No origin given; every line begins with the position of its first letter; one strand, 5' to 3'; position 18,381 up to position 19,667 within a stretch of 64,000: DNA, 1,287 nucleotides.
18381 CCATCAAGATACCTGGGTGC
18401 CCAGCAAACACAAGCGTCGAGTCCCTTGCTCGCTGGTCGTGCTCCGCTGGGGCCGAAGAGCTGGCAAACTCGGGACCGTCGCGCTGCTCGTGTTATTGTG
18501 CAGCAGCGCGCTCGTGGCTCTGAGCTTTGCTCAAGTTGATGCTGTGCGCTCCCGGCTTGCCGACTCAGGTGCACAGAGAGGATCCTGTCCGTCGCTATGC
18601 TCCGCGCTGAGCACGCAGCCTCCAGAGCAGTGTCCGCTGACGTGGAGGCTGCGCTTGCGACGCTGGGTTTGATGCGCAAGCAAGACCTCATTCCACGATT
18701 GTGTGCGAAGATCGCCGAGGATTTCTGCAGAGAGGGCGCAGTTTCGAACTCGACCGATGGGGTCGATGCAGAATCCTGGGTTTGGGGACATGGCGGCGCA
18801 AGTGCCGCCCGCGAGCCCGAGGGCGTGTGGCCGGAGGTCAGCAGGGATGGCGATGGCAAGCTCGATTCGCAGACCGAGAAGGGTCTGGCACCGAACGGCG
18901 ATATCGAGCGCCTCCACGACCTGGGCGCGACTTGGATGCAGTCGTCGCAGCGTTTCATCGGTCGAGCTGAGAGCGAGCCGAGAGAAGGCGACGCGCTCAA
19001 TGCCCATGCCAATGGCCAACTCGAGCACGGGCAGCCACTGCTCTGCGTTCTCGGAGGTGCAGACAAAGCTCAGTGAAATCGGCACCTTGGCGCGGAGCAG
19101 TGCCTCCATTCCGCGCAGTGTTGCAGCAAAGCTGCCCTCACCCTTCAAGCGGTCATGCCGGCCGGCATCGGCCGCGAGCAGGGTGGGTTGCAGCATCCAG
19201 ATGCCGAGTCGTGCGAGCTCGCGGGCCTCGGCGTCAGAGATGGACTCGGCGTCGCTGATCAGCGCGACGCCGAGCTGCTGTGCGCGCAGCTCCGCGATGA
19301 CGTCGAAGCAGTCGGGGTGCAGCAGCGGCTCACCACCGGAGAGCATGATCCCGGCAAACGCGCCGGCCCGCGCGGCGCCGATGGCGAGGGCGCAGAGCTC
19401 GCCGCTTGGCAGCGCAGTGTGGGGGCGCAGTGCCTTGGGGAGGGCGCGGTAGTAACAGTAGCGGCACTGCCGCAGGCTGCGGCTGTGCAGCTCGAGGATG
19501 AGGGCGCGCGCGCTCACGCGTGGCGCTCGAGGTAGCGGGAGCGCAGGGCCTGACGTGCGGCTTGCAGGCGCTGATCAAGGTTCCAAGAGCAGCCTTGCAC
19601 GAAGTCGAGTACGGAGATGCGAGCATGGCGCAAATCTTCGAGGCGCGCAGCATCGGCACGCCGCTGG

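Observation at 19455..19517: Radical SAM cluster motif degenerated to SxxxCxxC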

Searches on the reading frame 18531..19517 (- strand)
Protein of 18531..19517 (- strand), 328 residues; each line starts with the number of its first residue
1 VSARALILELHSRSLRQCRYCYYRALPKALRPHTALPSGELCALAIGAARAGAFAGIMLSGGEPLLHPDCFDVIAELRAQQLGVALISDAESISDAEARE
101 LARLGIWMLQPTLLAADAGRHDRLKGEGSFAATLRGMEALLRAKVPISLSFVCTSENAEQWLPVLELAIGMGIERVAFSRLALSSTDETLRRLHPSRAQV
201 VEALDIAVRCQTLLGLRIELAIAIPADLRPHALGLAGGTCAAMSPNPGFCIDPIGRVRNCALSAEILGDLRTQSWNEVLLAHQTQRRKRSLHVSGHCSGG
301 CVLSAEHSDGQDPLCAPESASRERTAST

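Call 3: search_protein_families(library=pfam, proteins=[window:18531-19517:-], max_evalue=0.01)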
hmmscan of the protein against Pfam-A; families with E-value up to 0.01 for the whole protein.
window:18531-19517:- (328 aa): 1 family
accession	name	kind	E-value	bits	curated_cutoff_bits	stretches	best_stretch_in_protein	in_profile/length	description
PF04055.27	Radical_SAM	-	1e-13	52.2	29.5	1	16-167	9-165/166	Radical SAM superfamily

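Call 4: search_protein_families(library=ncbifam, proteins=[window:18531-19517:-], max_evalue=0.01)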
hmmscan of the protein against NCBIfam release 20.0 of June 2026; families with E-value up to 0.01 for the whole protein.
window:18531-19517:- (328 aa): 33 families (the best 25 are shown)
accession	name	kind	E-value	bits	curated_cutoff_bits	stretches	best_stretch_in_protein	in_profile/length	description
TIGR04251.1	SCM_rSAM_ScmF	equivalog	3.6e-15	56.2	400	1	17-192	17-193/353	SynChlorMet cassette radical SAM/SPASM protein ScmF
TIGR02109.1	PQQ_syn_pqqE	equivalog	6.7e-15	54.9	381.35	1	5-278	8-274/358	pyrroloquinoline quinone biosynthesis protein PqqE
TIGR03962.1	mycofact_rSAM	equivalog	8.5e-15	54.8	265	1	57-299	61-302/339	mycofactocin radical SAM maturase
TIGR04055.1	rSAM_NirJ2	equivalog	9.7e-15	54.9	500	1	17-298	13-292/326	putative heme d1 biosynthesis radical SAM protein NirJ2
TIGR04347.1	pseudo_SAM_Halo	equivalog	2.4e-14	53.4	525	1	13-199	47-230/390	TIGR04347 family pseudo-SAM/SPASM protein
TIGR04051.1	rSAM_NirJ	equivalog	2.6e-14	53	515.45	1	7-205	5-200/354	heme d1 biosynthesis radical SAM protein NirJ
NF045574.1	sacti_mat_StsB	exception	5.2e-13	48.6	625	1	17-176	109-264/466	StsB family radical SAM/SPASM domain sactipeptide maturase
TIGR04545.1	rSAM_ahbD_hemeb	equivalog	1.1e-12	48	500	1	57-174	50-168/339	heme b synthase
NF050035.1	rSAM_WgK_link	exception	3.4e-12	46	650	1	16-175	21-178/367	radical SAM/SPASM peptide maturase WgkB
TIGR04053.2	TIGR04053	equivalog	3.8e-11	42.9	395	1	17-195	21-200/366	TIGR04053 family radical SAM/SPASM domain-containing protein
TIGR04250.1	SCM_rSAM_ScmE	equivalog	5.2e-11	42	400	1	5-227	4-220/358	SynChlorMet cassette radical SAM/SPASM protein ScmE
TIGR04054.1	rSAM_NirJ1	equivalog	2.2e-10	39.7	650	1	53-209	82-238/387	putative heme d1 biosynthesis radical SAM protein NirJ1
NF049973.1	radical_Rv1681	equivalog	2.9e-10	39.6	380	1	17-157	85-223/326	Rv1681 family radical SAM protein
TIGR04303.1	GeoRSP_rSAM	equivalog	9.6e-10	38.5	400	1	17-299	18-295/325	GeoRSP system radical SAM/SPASM protein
TIGR02666.1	moaA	equivalog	3.6e-09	36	284.05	1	17-171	23-183/336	GTP 3',8-cyclase MoaA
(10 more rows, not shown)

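Call 5: find_homologous_proteins(query=window:18531-19517:-, max_evalue=0.00001)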
Query window:18531-19517:- (328 aa): 69 proteins with E <= 0.00001 among 8000 candidates.
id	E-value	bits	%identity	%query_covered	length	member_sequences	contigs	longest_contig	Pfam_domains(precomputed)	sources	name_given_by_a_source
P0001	3.4e-210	715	100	100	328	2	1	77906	PF04055.28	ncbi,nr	ncbi:MAG: radical SAM protein [Myxococcota bacterium]|nr:radical SAM protein [Myxococcota bacterium]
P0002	1.9e-56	210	42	95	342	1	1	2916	PF04055.28,PF13353.12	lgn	-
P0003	1.1e-54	204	39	94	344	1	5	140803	PF04055.28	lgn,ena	-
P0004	2.5e-53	199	38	92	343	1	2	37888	PF04055.28,PF13353.12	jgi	jgi:radical SAM protein with 4Fe4S-binding SPASM domain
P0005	5.4e-53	198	39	96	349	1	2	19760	PF04055.28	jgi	jgi:pyrroloquinoline quinone biosynthesis protein E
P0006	1.6e-52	197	38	96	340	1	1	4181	PF04055.28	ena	-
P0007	2.6e-52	196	39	97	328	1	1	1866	PF04055.28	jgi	jgi:radical SAM protein with 4Fe4S-binding SPASM domain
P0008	1.7e-51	193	37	91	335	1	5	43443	PF04055.28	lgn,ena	-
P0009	1.0e-50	191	39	91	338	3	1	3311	PF04055.28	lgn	-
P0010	1.5e-50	190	39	95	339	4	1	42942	PF04055.28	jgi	-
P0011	2.7e-50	189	41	83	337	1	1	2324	PF13186.12,PF04055.28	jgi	jgi:radical SAM protein with 4Fe4S-binding SPASM domain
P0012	1.0e-49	188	39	95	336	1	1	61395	PF04055.28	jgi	jgi:pyrroloquinoline quinone biosynthesis protein E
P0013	1.1e-49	187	42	74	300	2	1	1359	PF04055.28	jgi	jgi:radical SAM protein with 4Fe4S-binding SPASM domain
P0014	1.3e-49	187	39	84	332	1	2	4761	PF04055.28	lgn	-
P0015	3.3e-49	186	36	95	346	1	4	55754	PF04055.28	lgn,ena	-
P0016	5.5e-49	185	38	90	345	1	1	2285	PF04055.28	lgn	-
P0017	2.0e-48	183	38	95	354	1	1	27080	PF04055.28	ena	-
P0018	2.4e-48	183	38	94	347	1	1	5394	PF04055.28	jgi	jgi:pyrroloquinoline quinone biosynthesis protein E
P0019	2.5e-48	183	35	92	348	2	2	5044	PF04055.28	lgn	-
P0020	3.8e-48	182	39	95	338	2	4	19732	PF04055.28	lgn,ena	-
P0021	7.0e-48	182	38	94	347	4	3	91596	PF04055.28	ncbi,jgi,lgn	jgi:radical SAM protein with 4Fe4S-binding SPASM domain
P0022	1.3e-47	181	37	95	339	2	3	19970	PF04055.28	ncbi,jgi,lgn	jgi:radical SAM protein with 4Fe4S-binding SPASM domain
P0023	2.2e-47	180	36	95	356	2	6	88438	PF04055.28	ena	-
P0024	3.1e-47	179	37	93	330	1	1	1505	PF04055.28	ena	-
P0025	6.5e-47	178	37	96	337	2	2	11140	PF04055.28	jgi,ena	-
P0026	1.3e-46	177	37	95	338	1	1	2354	PF04055.28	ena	-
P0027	1.5e-46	177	35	95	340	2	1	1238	PF04055.28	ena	-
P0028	2.8e-46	176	36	95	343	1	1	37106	PF04055.28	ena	-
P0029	5.2e-46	175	37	79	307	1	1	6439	PF04055.28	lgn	-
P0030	1.3e-45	174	37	94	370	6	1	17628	PF04055.28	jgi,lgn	-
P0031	2.2e-45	173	37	95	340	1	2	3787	PF04055.28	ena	-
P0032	6.5e-45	172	36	94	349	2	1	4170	PF04055.28,PF13353.12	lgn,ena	-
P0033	8.0e-44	168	36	98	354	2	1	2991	PF13186.12,PF04055.28,PF13353.12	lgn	-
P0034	4.9e-43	166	36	96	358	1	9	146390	PF04055.28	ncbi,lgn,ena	-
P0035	7.6e-43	165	37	78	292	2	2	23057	PF04055.28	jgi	-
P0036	3.1e-42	163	35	84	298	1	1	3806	PF04055.28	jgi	-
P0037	3.3e-42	163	33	95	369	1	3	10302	PF04055.28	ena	-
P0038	4.6e-41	159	40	71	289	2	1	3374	PF04055.28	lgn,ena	-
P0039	7.1e-41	158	36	84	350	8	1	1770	PF04055.28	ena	-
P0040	5.0e-40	156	36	79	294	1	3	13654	PF04055.28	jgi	-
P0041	9.7e-39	151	30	97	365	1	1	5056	PF04055.28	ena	-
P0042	6.1e-38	149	36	93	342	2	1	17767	PF04055.28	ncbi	-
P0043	3.0e-37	147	36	96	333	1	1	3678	PF04055.28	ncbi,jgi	-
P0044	4.0e-36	143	36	90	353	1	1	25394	PF04055.28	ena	-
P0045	1.9e-30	124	30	95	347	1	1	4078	PF04055.28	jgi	jgi:radical SAM protein with 4Fe4S-binding SPASM domain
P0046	1.2e-29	122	32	90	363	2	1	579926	PF04055.28,PF13353.12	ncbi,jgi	jgi:radical SAM protein with 4Fe4S-binding SPASM domain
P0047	3.6e-23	100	28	94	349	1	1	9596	PF13186.12,PF04055.28,PF13353.12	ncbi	-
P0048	1.1e-22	99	31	95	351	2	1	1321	PF13186.12,PF04055.28,PF13353.12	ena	-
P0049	9.2e-21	92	30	84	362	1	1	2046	PF04055.28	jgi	jgi:PqqA peptide cyclase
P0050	4.4e-18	84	27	95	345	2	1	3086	PF13186.12,PF04055.28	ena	-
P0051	1.9e-14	72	30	85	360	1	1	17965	PF13186.12,PF04055.28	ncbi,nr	ncbi:MAG: radical SAM protein [Deltaproteobacteria bacterium]|nr:radical SAM protein [Deltaproteobac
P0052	1.2e-13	69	22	93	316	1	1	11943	PF04055.28,PF13353.12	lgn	-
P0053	1.9e-12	65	25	88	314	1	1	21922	PF04055.28,PF13353.12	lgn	-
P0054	3.6e-9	54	33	39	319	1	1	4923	PF13186.12,PF04055.28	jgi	jgi:radical SAM protein with 4Fe4S-binding SPASM domain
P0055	4.0e-9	54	25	92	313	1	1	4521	PF04055.28,PF13353.12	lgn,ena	-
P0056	8.5e-9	53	29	61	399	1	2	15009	PF13186.12,PF04055.28,PF13353.12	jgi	jgi:radical SAM protein with 4Fe4S-binding SPASM domain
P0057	1.3e-7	49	28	55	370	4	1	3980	PF13186.12,PF04055.28,PF13353.12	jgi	jgi:pyrroloquinoline quinone biosynthesis protein E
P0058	2.1e-7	49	30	34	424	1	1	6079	PF13186.12,PF04055.28,PF13353.12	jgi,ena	-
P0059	4.1e-7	48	31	36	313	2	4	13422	PF04055.28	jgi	jgi:MoaA/NifB/PqqE/SkfB family radical SAM enzyme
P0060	5.0e-7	47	31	36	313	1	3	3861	PF04055.28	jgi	jgi:MoaA/NifB/PqqE/SkfB family radical SAM enzyme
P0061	5.7e-7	47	29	44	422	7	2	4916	PF13186.12,PF04055.28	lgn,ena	-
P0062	9.4e-7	46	29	34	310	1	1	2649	PF04055.28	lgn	-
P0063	1.2e-6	46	29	52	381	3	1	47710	PF13186.12,PF04055.28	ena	-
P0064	1.4e-6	46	35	39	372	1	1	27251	PF04055.28,PF13353.12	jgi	jgi:SynChlorMet cassette radical SAM/SPASM protein ScmF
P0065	2.1e-6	45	31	55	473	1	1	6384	PF13186.12,PF04055.28,PF05402.19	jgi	jgi:radical SAM protein with 4Fe4S-binding SPASM domain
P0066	2.7e-6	45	28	60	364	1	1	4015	PF04055.28,PF13353.12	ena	-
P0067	5.4e-6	44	30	54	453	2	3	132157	PF13186.12,PF04055.28,PF13353.12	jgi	-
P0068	6.5e-6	44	24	79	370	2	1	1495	PF04055.28,PF13353.12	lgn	-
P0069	7.8e-6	43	27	81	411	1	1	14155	PF13186.12,PF04055.28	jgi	jgi:Fe-coproporphyrin III synthase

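Call 8: find_encoding_contigs(protein=P0003, flank=6000, max_places=3)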
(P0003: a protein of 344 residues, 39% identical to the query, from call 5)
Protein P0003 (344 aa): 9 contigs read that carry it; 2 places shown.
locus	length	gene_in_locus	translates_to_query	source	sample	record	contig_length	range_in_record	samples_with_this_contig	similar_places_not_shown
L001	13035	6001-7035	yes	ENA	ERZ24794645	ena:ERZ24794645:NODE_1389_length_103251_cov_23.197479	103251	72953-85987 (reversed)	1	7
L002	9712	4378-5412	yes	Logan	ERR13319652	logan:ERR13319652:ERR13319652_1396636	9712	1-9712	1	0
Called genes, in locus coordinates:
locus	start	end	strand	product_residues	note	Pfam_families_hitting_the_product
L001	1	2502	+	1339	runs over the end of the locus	PF11617:Cu-binding_MopE (weak), PF02412:TSP_3, PF11617:Cu-binding_MopE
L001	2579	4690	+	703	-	PF01432:Peptidase_M3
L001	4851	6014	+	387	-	PF02412:TSP_3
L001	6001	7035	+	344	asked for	PF04055:Radical_SAM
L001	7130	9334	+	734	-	-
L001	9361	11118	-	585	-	PF06739:SBBP (faint), PF17164:DUF5122 (faint)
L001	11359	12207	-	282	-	PF03537:Glyco_hydro_114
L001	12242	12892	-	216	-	-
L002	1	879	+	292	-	?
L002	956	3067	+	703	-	PF01432:Peptidase_M3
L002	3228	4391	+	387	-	PF02412:TSP_3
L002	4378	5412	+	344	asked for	PF04055:Radical_SAM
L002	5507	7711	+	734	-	-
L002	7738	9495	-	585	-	PF06739:SBBP (faint), PF17164:DUF5122 (faint)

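Call 9: find_encoding_contigs(protein=P0021, flank=6000, max_places=3)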
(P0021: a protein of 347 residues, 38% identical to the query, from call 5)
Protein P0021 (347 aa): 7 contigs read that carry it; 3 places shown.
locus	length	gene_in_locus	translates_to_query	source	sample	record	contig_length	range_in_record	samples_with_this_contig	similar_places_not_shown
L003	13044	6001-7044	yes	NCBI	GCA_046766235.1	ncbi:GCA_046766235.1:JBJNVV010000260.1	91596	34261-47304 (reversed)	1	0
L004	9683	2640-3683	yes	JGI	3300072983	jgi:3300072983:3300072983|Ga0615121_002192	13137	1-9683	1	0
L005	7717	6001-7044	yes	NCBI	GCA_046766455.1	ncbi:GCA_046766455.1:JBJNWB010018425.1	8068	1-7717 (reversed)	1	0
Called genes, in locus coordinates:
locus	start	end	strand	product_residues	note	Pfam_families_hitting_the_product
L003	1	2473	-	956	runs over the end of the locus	PF13517:FG-GAP_3 (faint), PF11617:Cu-binding_MopE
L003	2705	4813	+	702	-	PF01432:Peptidase_M3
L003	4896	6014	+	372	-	PF02412:TSP_3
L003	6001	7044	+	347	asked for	PF04055:Radical_SAM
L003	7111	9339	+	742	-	-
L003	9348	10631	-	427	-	-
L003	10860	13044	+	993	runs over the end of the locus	PF00142:Fer4_NifH, PF01656:CbiA, PF02374:ArsA_ATPase (weak), PF10609:ParA (weak), PF13614:AAA_31, PF00148:Oxidored_nitro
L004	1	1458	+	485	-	?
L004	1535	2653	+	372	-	PF02412:TSP_3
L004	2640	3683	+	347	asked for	PF04055:Radical_SAM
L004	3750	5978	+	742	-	-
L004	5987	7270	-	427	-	-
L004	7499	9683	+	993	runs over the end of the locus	PF00142:Fer4_NifH, PF01656:CbiA, PF02374:ArsA_ATPase (weak), PF10609:ParA (weak), PF13614:AAA_31, PF00148:Oxidored_nitro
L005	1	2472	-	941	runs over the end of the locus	?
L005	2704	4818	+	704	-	PF01432:Peptidase_M3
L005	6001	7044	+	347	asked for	PF04055:Radical_SAM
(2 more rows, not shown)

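Call 12: find_related_loci(query=window:18531-19517:-, collection=genome_contigs, flank=8000)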
Query window:18531-19517:- (328 aa) in genome_contigs; peptide patterns used: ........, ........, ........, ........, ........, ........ (x = any residue, [..] = any of these).
211 stretches matched a pattern, but none encodes a relative of the query by tblastn (E <= 1e-3).

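Call 14: find_related_loci(query=A2, collection=genome_contigs, flank=8000)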
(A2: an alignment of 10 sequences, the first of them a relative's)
Query A2 (344 aa) in genome_contigs; peptide patterns used: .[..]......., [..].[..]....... (x = any residue, [..] = any of these).
166 stretches matched a pattern; 33 encode a relative of the query (tblastn E <= 1e-3); 32 distinct loci.
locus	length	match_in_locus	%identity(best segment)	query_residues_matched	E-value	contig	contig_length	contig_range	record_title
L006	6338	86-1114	82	1-343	0e+0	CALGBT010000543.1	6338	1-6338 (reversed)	MAG TPA_asm: uncultured proteobacterium isolate ERR2206791_bin.31_CONCOCT_v1.1_MAG genome assembly, contig: ERZ890953.37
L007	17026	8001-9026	71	1-342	2e-165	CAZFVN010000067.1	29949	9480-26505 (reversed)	MAG TPA_asm: uncultured Myxococcales bacterium isolate SRP077602_co5_559 genome assembly, contig: NODE_7602_length_29949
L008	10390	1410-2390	62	15-342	7e-127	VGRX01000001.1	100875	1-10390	MAG: Deltaproteobacteria bacterium isolate K_DeepCast_100m_m2_324 K_DeepCast_100m_m2_324_Ga0194127_10000172, whole genom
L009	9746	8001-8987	61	13-342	3e-126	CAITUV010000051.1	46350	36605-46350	MAG: uncultured Myxococcales bacterium isolate LaPlata_bin-3248 genome assembly, contig: bin-3248:51/88, whole genome sh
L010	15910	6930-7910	55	14-341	1e-123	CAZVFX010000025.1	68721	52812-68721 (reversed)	MAG TPA_asm: uncultured Myxococcales bacterium isolate binchicken_co141_516 genome assembly, contig: NODE_1590_length_68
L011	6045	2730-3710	57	14-341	6e-119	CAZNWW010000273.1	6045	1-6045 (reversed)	MAG TPA_asm: uncultured Myxococcales bacterium isolate SRP308112_co1_178 genome assembly, contig: NODE_26352_length_6045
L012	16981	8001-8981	56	16-344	3e-113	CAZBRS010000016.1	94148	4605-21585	MAG TPA_asm: uncultured Myxococcales bacterium isolate SRP272421_co2_345 genome assembly, contig: NODE_233_length_94148_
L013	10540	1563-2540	50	14-342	2e-91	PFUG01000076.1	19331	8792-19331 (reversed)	MAG: Deltaproteobacteria bacterium CG_4_9_14_3_um_filter_63_12 CG_4_9_14_3_um_filter_150_scaffold_2413_c, whole genome s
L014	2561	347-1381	43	3-344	6e-84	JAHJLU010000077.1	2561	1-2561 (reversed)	MAG: Myxococcota bacterium isolate Old_saline.mb.159 Old_saline.mb.159_k141_122121, whole genome shotgun sequence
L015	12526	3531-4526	45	16-341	5e-75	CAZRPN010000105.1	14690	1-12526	MAG TPA_asm: uncultured Haliangium sp. isolate binchicken_co266_6 genome assembly, contig: NODE_6954_length_14690_cov_3.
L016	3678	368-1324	43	16-341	6e-71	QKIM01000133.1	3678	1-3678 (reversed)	MAG: Deltaproteobacteria bacterium isolate SZUA-580 scaffold_141084, whole genome shotgun sequence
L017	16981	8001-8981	56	14-341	2e-112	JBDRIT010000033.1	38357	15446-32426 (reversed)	MAG: Pseudomonadota bacterium isolate MEGAHIT-group-1.599 k141_1843624, whole genome shotgun sequence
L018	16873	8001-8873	30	19-325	4e-39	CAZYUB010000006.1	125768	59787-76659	MAG TPA_asm: uncultured Planctomycetia bacterium isolate binchicken_co154_66 genome assembly, contig: NODE_87_length_125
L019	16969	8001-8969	27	18-342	2e-32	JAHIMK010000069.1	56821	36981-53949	MAG: Nanoarchaeota archaeon isolate KR13_N2.mb.68 KR13_N2.mb.68_k141_363763, whole genome shotgun sequence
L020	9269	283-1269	25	14-342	2e-32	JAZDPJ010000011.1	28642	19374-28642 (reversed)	MAG: archaeon isolate MEGAHIT-group-0.828 k141_9852250, whole genome shotgun sequence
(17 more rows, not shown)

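Call 22: find_encoding_contigs(protein=P0042, flank=6000, max_places=2)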
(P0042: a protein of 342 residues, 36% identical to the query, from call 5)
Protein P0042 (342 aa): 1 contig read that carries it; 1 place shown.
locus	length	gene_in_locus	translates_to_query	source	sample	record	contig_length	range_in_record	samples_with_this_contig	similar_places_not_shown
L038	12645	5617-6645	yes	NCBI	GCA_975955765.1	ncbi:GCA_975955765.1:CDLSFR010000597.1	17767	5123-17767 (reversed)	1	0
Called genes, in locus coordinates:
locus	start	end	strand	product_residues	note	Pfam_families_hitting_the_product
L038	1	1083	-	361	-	?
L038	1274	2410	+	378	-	PF01266:DAO (weak), PF01494:FAD_binding_3, PF05834:Lycopene_cycl, PF07992:Pyr_redox_2 (faint), PF13454:NAD_binding_9 (faint), PF13738:Pyr_redox_3 (faint), PF01266:DAO (weak), PF22578:GGR_cat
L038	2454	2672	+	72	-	-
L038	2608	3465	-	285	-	PF08282:Hydrolase_3 (weak)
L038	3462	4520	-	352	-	PF13557:Phenol_MetA_deg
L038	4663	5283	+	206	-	PF28474:DUF8412, PF13376:OmdA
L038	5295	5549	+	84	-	-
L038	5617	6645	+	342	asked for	PF04055:Radical_SAM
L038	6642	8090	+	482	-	-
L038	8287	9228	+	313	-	-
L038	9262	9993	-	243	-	-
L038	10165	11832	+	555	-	-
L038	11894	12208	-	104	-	-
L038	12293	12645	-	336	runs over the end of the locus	-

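Call 23: find_encoding_contigs(protein=P0046, flank=6000, max_places=2)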
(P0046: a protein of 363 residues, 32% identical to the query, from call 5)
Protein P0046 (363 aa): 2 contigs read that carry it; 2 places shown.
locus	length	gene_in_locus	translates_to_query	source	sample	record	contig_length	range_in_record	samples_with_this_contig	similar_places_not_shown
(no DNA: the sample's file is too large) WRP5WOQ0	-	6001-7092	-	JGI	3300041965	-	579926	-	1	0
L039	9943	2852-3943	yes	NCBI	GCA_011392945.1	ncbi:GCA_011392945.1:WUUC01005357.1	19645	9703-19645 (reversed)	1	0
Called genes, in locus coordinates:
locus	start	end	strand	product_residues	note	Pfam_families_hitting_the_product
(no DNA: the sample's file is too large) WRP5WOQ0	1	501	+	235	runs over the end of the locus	-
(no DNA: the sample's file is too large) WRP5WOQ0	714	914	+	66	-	-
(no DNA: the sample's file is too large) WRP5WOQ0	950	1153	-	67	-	-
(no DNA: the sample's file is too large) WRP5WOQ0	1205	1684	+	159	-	-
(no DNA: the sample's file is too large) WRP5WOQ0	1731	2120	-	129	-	PF01850:PIN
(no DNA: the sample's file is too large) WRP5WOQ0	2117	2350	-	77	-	PF02604:PhdYeFM_antitox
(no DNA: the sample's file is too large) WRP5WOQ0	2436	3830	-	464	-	-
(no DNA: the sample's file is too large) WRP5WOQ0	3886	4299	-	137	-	PF13564:DoxX_2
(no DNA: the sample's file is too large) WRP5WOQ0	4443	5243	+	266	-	PF04542:Sigma70_r2, PF08281:Sigma70_r4_2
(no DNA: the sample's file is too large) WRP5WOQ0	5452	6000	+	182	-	-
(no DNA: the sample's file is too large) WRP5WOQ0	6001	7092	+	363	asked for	PF04055:Radical_SAM, PF13353:Fer4_12 (weak)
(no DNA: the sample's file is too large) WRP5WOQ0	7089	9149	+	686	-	PF02310:B12-binding, PF04055:Radical_SAM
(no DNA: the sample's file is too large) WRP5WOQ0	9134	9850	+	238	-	-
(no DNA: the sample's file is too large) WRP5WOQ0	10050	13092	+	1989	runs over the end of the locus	PF03534:SpvB (faint), PF12256:TcdB_toxin_midN (faint), PF01839:FG-GAP (faint), PF13517:FG-GAP_3, PF05593:RHS_repeat (weak), PF25023:TEN_YD-shell, PF13699:eCIS_core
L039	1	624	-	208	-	?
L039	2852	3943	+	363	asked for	PF04055:Radical_SAM, PF13353:Fer4_12 (weak)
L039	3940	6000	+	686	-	PF02310:B12-binding, PF04055:Radical_SAM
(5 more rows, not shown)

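Call 24: search_protein_representatives(protein=window:18531-19517:-)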
Query: 328 residues. Proteins with E-value up to 0.001 (for the whole library): 5889; up to 1e-10: 340; up to 1e-30: 14. The best 150 are listed.
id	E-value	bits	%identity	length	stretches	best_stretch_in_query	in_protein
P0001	1.1e-210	714.6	100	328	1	1-328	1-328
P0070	2.4e-50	187.9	41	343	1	4-311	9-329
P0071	2.3e-44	168.3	40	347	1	5-303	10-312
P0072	3.3e-42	161.2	36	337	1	4-282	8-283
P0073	2.1e-41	158.5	35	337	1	5-285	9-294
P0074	3.4e-39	151.3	36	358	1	41-285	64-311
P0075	1.2e-38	149.5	35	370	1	5-278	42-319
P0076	4.9e-38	147.5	38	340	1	2-284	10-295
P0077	2.1e-35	138.8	42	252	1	86-301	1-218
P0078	1.3e-34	136.2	36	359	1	3-315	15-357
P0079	3.2e-34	135.0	39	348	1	4-319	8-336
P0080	1.9e-31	125.8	36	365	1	6-310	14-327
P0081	5.6e-31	124.3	33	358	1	15-282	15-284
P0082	6.0e-31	124.2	34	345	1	1-297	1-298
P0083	4.1e-30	121.5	35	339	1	6-317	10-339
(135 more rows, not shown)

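Call 26: find_encoding_contigs(protein=window:18531-19517:-, flank=3000, max_places=6)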
Protein window:18531-19517:- (328 aa): no gene with exactly this product is on record in the collection.
